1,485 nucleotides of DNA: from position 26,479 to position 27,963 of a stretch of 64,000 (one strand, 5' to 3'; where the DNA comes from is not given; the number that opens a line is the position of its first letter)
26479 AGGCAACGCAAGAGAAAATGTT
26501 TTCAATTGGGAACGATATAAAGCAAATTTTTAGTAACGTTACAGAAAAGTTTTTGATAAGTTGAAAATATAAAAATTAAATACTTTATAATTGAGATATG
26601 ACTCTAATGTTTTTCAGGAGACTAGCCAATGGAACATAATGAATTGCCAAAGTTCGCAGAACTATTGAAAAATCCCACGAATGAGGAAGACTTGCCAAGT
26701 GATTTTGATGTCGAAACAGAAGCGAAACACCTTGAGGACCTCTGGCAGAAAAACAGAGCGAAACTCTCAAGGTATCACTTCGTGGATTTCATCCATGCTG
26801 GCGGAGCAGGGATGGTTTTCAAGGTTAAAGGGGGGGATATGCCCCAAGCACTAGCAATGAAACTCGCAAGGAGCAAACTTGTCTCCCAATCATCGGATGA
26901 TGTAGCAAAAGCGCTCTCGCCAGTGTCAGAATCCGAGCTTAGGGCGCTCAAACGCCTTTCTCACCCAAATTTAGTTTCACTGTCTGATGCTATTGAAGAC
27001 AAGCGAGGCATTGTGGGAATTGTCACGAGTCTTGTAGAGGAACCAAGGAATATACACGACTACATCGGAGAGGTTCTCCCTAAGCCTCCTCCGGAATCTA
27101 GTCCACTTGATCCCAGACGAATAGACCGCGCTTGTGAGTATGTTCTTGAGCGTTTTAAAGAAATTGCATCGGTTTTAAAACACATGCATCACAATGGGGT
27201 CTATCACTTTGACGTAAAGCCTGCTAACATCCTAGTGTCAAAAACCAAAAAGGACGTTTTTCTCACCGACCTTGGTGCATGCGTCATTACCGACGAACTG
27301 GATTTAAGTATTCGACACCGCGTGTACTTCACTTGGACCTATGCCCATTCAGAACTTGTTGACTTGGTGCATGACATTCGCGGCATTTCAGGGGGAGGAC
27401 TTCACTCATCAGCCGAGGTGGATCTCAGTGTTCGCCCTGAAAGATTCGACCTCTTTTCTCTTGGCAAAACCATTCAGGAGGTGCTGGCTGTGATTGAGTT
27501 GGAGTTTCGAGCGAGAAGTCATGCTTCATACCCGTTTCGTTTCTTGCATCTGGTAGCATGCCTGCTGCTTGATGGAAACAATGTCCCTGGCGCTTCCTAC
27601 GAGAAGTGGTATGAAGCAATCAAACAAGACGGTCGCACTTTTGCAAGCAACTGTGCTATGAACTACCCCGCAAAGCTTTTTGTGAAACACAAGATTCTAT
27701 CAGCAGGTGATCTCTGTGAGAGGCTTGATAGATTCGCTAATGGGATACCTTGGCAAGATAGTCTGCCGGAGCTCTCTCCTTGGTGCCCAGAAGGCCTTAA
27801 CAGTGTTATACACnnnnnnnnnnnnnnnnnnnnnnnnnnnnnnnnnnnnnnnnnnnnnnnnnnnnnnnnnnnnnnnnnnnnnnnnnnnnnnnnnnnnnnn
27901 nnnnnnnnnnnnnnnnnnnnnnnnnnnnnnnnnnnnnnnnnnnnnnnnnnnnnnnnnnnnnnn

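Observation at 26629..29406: Ser/Thr kinase domain fused to a SAMHD1/dGTPase-type HD (dNTP triphosphohydrolase-like) domain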

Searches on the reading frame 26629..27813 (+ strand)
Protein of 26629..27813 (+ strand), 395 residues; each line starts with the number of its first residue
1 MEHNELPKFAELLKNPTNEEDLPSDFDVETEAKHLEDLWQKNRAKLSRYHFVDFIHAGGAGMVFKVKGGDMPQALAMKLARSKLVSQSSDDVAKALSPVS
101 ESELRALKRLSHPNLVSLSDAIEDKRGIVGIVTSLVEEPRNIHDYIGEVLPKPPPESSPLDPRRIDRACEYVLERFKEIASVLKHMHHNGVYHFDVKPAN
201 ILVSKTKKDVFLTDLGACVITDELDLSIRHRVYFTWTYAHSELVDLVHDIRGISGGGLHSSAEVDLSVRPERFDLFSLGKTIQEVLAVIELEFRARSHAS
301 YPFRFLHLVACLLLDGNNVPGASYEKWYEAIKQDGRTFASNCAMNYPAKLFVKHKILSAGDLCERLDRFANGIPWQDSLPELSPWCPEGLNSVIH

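Call 44: find_homologous_proteins(query=A2, max_evalue=1e-8)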
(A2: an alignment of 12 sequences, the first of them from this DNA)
Query A2 (12 sequences) (395 aa, profile of the alignment): 141 proteins with E <= 1e-8 among 8000 candidates; the best 120 are listed.
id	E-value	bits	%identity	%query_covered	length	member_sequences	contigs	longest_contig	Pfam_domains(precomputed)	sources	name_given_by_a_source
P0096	3.0e-118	413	49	91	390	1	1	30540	PF07714.24,PF00069.32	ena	-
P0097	4.0e-116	406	50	92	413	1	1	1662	PF07714.24,PF00069.32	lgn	-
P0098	2.9e-111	390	49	79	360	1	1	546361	PF07714.24,PF00069.32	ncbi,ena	-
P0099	1.3e-102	362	46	80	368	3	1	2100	PF07714.24,PF00069.32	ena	-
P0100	6.3e-101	356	48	86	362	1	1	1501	PF07714.24,PF00069.32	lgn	-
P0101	2.2e-78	282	25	70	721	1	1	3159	PF07714.24,PF00069.32,PF01966.29,PF19276.5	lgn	-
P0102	3.6e-75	271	47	68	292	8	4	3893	PF07714.24,PF00069.32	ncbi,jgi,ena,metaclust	metaclust:\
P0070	1.3e-72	263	50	52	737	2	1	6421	PF00069.32,PF19276.5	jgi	jgi:HD superfamily phosphohydrolase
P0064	2.4e-69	252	46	52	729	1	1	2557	PF19276.5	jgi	jgi:HD superfamily phosphohydrolase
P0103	1.1e-68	250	48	52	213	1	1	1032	PF00069.32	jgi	jgi:serine/threonine protein kinase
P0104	2.4e-35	140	54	37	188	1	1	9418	-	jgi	jgi:hypothetical protein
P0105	2.0e-22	98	30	45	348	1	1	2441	PF07714.24,PF00069.32,PF03109.23,PF01636.30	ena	-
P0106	4.0e-22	97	28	45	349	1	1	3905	PF07714.24,PF00069.32,PF03109.23,PF01636.30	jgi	jgi:serine/threonine-protein kinase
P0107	5.8e-22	96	26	45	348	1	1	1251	PF07714.24,PF00069.32,PF03109.23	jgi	-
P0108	1.8e-21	95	25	45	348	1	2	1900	PF07714.24,PF00069.32,PF01636.30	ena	-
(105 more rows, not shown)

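Call 45: find_encoding_contigs(protein=P0096, flank=6000, max_places=1)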
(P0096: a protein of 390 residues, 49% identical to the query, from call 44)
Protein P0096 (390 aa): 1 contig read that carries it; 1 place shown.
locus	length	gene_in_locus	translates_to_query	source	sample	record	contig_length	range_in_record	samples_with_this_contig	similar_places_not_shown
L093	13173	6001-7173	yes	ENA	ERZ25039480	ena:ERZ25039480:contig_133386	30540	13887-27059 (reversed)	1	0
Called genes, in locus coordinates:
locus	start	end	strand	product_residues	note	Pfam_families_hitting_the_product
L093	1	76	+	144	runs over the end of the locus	PF13522:GATase_6, PF13537:GATase_7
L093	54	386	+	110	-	PF00733:Asn_synthase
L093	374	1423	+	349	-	PF00733:Asn_synthase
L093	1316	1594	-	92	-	-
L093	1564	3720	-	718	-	PF01569:PAP2, PF13231:PMT_2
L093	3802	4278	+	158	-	PF02041:Auxin_BP (weak), PF00190:Cupin_1 (weak), PF02311:AraC_binding (weak), PF07883:Cupin_2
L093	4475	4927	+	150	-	PF07883:Cupin_2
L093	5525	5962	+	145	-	-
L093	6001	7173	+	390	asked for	PF07714:PK_Tyr_Ser-Thr, PF00069:Pkinase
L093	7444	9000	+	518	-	PF01966:HD (weak), PF19276:HD_assoc_2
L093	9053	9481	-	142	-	-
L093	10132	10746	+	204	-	-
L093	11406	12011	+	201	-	PF00202:Aminotran_3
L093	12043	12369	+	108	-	PF00202:Aminotran_3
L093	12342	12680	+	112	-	PF00202:Aminotran_3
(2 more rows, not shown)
